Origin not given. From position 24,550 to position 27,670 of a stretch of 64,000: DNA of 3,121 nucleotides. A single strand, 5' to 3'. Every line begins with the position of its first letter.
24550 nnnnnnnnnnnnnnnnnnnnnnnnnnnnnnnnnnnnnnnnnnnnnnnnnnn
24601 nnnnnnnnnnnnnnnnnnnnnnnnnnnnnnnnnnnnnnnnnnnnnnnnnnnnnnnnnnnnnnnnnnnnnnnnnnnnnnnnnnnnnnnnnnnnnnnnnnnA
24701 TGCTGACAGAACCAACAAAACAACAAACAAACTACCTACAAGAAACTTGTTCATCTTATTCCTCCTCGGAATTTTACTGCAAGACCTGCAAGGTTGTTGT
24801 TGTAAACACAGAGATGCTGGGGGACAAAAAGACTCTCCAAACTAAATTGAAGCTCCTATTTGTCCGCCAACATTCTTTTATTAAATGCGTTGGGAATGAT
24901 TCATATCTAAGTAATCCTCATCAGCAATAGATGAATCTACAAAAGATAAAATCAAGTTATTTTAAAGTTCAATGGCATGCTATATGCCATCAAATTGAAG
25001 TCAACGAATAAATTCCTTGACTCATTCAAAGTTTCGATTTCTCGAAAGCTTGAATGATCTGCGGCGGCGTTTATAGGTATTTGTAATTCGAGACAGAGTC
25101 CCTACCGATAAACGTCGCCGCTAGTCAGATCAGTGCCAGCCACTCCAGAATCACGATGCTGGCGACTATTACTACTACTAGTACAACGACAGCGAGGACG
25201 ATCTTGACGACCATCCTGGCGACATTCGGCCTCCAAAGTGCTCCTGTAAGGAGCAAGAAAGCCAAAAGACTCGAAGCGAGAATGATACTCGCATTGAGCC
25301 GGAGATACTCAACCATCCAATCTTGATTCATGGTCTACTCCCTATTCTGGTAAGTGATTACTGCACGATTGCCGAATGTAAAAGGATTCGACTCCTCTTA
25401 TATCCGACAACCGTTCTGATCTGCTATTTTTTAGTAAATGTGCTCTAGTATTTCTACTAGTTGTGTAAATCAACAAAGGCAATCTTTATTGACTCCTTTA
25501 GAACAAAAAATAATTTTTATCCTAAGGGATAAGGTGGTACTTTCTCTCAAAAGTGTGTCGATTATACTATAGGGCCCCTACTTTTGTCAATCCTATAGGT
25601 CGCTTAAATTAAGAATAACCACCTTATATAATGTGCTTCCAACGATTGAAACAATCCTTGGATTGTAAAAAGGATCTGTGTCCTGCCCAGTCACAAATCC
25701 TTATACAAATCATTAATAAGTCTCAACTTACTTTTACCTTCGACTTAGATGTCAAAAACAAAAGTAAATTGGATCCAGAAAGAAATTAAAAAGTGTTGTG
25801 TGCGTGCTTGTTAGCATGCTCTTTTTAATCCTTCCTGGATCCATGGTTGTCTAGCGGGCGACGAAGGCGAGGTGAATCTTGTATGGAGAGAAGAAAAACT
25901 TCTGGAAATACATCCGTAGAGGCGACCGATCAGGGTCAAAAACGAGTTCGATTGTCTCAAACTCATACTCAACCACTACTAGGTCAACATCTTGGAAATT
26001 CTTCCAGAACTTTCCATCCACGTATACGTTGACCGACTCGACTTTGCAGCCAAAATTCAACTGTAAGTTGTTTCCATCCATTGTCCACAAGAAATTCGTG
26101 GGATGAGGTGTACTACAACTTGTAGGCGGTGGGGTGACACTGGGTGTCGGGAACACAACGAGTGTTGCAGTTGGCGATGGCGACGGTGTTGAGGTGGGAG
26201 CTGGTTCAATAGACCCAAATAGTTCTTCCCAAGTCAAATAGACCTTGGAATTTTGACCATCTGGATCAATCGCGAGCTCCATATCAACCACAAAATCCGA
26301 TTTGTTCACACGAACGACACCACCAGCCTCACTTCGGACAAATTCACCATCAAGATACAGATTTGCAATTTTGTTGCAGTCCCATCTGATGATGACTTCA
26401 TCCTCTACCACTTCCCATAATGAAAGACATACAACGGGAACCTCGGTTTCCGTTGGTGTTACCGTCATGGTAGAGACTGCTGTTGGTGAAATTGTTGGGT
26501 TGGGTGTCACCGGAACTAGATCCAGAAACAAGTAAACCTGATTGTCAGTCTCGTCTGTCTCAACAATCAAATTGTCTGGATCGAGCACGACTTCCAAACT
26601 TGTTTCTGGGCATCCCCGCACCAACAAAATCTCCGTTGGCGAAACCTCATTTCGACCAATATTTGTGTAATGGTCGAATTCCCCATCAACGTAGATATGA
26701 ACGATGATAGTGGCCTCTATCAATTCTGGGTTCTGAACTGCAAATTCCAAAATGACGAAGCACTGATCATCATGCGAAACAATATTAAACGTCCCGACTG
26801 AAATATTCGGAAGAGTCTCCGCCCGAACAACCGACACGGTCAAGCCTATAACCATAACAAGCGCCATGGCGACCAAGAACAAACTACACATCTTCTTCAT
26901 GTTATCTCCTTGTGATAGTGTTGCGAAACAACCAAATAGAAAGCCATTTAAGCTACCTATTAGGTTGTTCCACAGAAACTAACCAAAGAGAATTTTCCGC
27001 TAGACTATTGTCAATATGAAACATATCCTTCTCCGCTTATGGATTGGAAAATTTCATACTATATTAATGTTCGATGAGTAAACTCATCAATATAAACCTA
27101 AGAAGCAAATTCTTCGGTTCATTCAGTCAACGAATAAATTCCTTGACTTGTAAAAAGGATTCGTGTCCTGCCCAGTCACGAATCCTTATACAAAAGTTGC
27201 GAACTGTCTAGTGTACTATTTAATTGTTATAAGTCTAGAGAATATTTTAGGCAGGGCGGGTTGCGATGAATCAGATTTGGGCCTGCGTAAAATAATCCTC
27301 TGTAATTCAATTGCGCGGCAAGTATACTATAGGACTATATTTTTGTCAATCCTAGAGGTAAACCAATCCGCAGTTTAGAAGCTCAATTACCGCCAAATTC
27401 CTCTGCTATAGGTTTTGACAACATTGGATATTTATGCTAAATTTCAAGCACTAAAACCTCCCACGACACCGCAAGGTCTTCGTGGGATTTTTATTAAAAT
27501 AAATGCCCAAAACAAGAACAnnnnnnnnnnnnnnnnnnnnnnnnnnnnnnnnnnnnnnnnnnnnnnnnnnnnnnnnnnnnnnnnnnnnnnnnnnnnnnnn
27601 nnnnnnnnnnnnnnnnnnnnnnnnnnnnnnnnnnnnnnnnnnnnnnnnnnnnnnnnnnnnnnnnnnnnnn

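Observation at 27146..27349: Promoter, then a 130-nt gap, then an intrinsic terminator, placed upstream of a secreted-protein gene: attenuator leader or stand-alone small RNA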

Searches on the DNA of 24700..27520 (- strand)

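Call 13: search_rna_families(source=window, start=24700, end=27520, threshold=evalue, max_evalue=10, show_alignments=3)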
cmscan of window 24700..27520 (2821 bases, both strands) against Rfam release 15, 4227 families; matches with E-value up to 10: 6.
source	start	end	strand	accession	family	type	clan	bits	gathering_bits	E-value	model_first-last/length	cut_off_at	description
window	25660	25829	-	RF02860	Arrc14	Gene; sRNA;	-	22.7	99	2.4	1-167/167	no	Actinobacillus sRNA 14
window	27146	27197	+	RF03638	mir-1537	Gene; miRNA;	-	20.8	63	0.77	1-61/61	no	mir-1537 microRNA precursor family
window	25726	25769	-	RF03717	mir-3119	Gene; miRNA;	-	19.3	80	1.8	1-85/85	no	mir-3119 microRNA precursor family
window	25772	25841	-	RF03556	mir-559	Gene; miRNA;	-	18.7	95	4.3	1-91/91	no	mir-559 microRNA precursor family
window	26904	26993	-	RF04261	MIR1861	Gene; miRNA;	-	17.8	88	3.8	1-110/110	no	MIR1861 microRNA precursor family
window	25477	25512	-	RF01904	HOTAIR_1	Gene; lncRNA;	-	17.4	44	5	1-37/37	no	HOTAIR conserved region 1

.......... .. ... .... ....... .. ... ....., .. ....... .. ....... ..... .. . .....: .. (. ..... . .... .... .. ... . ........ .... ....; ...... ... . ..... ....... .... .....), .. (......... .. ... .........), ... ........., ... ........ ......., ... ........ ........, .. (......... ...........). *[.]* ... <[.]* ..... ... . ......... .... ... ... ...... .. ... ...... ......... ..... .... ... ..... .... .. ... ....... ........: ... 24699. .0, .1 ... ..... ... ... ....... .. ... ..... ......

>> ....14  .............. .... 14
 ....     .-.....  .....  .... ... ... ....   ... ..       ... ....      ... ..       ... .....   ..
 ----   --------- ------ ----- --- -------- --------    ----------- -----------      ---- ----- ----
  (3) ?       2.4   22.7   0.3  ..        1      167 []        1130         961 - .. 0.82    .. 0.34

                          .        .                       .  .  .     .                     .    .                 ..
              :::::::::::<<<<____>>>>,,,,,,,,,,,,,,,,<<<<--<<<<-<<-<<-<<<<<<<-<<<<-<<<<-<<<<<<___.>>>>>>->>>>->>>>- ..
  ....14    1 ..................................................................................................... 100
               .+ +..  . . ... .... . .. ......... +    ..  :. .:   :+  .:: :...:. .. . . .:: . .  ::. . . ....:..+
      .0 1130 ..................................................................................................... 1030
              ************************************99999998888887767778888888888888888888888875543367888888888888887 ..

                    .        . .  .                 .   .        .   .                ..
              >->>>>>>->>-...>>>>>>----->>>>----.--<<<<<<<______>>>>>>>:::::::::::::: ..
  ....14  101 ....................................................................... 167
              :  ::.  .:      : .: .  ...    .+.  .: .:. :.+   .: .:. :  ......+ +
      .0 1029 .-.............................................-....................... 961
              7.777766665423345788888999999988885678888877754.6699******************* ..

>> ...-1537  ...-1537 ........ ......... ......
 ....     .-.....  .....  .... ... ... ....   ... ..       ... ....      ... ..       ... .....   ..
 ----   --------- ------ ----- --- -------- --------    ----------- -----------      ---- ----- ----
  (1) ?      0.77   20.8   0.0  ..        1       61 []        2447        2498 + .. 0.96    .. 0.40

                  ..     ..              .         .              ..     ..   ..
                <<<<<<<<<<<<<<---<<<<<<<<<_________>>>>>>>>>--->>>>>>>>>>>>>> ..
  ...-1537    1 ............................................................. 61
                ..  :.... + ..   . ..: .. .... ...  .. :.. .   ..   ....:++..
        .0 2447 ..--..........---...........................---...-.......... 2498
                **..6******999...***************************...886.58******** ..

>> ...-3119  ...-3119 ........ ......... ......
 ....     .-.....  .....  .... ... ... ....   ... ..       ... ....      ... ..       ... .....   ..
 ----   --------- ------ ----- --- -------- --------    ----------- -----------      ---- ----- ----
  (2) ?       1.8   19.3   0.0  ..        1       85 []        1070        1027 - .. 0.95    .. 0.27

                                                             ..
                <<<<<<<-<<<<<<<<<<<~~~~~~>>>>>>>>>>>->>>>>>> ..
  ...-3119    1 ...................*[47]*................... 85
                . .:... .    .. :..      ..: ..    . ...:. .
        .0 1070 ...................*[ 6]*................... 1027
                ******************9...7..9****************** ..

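Call 52: build_rna_model(alignment_id=A4, structure=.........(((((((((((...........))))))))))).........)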
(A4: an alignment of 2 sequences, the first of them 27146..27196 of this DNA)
Model R1 built from alignment A4 (2 sequences, 51 columns); structure: as given.
model positions 51; base pairs 11; branch points 0; effective number of sequences 2; information 0.966 bits per position. Calibrated on 0.2 Mb of random sequence (short: E-values are rough).
structure used (alignment columns):
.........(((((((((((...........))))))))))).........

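Call 53: search_with_rna_model(model_id=R1, source=window, filters=off, max_evalue=10)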
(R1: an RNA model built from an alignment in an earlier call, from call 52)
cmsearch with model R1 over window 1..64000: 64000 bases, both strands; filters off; matches with E-value up to 10: 13.
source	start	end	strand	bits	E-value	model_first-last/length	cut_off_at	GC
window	27146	27196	-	79.4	1.5e-16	1-51/51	no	0.41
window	25661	25711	-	78.7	2.4e-16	1-51/51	no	0.39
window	27145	27195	+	28.1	0.00053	1-51/51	no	0.41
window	25661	25710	+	22.9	0.0096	1-51/51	no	0.38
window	21432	21474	+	13.4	2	1-51/51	no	0.33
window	55335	55354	+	13.2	2.3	1-51/51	no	0.15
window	31843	31869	-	12.4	3.7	1-51/51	no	0.22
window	63776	63823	-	12.1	4.2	1-51/51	no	0.31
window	21733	21783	+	12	4.5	1-51/51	no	0.41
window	44497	44550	-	11.8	5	1-51/51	no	0.35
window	37835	37866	+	11.8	5.2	1-51/51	no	0.22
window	13268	13293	-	10.7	9.5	1-51/51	no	0.15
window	56737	56767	+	10.6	10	1-51/51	no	0.23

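Call 54: search_with_rna_model(model_id=R1, sources=[L017, L018, L019, L020, L021, L022, L023, L024, L025, L026, L027, L028, L029, L030, L031, L032, L033, L034, L035, L036, L037, L038, L039, L040, L041, L042, L043, L044, L045, L046, L047, L048, L049, L050, L051, L052, L053, L054, L055, L056, L057, L058, L059, L060, L061, L062, L063, L064, L065, L066, L067, L068, L069, L070, L071, L072, L073, L074, L075, L076, L077, L078, L079, L080, L081, L082, L083, L084, L085, L086, L087, L088, L089, L090, L091, L092, L093, L094, L095, L096], max_evalue=1)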
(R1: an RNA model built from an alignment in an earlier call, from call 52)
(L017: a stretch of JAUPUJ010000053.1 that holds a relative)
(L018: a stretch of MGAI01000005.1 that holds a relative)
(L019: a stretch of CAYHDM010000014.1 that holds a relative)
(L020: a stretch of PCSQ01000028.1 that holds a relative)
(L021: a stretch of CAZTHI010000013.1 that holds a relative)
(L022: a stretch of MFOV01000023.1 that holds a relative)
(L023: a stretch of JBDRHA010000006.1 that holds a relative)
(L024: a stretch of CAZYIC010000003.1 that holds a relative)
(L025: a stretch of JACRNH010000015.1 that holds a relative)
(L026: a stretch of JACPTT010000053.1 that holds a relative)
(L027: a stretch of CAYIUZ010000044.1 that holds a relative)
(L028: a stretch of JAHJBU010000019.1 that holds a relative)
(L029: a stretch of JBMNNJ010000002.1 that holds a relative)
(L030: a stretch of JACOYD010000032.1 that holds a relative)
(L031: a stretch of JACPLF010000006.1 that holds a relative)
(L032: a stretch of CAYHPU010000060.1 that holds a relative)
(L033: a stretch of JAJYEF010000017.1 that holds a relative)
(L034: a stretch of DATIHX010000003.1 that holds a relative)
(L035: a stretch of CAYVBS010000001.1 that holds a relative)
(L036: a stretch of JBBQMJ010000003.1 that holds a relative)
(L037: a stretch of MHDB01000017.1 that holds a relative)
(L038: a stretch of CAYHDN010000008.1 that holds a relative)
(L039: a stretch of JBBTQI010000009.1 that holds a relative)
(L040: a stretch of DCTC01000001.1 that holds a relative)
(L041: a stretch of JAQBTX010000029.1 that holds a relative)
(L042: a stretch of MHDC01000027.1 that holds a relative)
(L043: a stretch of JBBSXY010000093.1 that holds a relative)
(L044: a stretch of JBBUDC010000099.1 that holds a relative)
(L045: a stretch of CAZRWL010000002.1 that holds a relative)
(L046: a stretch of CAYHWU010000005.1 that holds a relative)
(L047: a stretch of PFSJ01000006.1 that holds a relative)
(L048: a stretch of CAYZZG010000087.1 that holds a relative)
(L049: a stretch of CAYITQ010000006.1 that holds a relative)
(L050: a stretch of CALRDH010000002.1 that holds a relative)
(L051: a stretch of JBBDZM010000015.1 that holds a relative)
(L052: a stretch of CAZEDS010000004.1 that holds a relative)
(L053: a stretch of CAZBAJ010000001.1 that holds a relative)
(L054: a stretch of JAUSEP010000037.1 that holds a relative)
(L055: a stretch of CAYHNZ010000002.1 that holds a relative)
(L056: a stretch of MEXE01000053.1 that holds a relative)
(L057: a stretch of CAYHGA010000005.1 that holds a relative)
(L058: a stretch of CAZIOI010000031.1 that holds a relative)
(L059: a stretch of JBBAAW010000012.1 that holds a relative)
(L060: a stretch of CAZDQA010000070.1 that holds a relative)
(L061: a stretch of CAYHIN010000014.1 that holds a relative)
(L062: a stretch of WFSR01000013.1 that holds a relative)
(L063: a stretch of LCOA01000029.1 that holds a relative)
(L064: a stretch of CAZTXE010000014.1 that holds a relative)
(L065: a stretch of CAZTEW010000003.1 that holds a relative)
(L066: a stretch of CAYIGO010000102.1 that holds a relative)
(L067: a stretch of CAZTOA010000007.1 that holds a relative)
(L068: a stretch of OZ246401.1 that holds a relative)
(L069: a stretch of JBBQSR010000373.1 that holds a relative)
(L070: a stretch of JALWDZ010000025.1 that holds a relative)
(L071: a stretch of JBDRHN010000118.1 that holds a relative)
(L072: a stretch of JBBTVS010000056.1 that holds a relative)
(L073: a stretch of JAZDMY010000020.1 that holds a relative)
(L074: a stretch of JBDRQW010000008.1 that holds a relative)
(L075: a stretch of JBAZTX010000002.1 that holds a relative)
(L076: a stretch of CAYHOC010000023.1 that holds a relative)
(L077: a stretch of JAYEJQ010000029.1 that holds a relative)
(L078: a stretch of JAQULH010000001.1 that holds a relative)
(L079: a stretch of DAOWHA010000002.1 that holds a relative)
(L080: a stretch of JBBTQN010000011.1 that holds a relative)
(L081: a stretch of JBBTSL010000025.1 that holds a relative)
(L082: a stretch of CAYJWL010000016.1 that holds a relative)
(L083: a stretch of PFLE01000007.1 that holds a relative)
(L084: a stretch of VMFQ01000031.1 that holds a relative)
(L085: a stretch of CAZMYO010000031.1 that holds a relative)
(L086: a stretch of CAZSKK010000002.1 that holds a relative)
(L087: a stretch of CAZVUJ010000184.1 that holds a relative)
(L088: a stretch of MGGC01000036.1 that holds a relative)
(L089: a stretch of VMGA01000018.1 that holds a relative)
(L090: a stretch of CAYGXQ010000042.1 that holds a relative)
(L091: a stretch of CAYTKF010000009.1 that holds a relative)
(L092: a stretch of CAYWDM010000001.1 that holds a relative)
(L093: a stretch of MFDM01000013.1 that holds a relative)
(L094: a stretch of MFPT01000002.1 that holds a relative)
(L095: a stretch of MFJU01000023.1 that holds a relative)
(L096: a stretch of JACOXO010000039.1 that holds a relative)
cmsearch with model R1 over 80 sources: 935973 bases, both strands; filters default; matches with E-value up to 1: 2.
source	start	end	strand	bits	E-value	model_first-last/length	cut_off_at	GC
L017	339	389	-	79.5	2.3e-15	1-51/51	no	0.41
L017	338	388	+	28.1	0.0078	1-51/51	no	0.41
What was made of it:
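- On Dispersed intergenic repeat (REP/BIME/MITE-like): Y has 2 copies in 64 kb and no hits in 0.94 Mb of other CPR loci (calls 53, 54).
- Checked: A covariance model finds only these two copies in the 64-kb window and only the orthologue in 0.94 Mb of other CPR DNA (calls 53, 54).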

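Call 59: search_dna_similar(query=window:26901-27360:-, collection=phages, mode=distant, max_evalue=0.01, max_rows=5)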
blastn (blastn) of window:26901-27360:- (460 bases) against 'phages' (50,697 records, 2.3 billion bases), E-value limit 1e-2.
No match.
